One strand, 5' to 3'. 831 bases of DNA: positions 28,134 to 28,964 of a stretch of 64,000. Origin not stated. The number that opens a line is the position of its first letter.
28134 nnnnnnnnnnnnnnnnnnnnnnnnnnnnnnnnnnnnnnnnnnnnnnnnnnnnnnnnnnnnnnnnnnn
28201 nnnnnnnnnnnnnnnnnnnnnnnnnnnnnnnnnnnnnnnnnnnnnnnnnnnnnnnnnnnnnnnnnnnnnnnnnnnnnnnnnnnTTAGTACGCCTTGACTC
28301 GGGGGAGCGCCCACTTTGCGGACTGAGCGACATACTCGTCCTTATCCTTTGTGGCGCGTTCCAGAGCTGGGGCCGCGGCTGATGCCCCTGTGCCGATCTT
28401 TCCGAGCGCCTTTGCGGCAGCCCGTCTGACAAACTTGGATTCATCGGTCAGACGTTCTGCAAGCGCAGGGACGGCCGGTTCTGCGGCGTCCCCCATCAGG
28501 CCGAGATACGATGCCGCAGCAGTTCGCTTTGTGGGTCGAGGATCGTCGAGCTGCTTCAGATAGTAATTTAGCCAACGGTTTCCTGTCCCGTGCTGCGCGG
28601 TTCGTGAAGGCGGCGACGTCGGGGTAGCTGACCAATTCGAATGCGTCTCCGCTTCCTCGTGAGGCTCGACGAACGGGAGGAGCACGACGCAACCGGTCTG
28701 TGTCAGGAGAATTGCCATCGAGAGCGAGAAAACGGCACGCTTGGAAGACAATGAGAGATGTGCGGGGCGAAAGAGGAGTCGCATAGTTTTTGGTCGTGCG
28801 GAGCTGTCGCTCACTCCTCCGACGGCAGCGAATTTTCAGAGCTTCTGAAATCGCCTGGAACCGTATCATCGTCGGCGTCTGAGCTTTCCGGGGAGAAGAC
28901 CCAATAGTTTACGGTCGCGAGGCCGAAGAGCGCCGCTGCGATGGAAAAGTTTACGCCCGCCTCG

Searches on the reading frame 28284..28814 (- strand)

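Call 25: search_protein_families(library=pfam, proteins=[window:28284-28814:-], max_evalue=0.001)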
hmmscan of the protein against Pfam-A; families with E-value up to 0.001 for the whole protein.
window:28284-28814:- (176 aa): 4 families
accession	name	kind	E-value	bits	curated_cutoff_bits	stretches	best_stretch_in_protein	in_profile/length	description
PF13646.12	HEAT_2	-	3e-16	59.9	27.7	1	86-170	5-87/88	HEAT repeats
PF02985.28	HEAT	-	4.5e-11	42.4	23.5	1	115-141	2-28/31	HEAT repeat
PF03130.22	HEAT_PBS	-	8.3e-09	35.5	20.9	1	129-156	1-26/27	PBS lyase HEAT-like repeat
PF13513.12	HEAT_EZ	-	3.6e-07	31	27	1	104-140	11-55/55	HEAT-like repeat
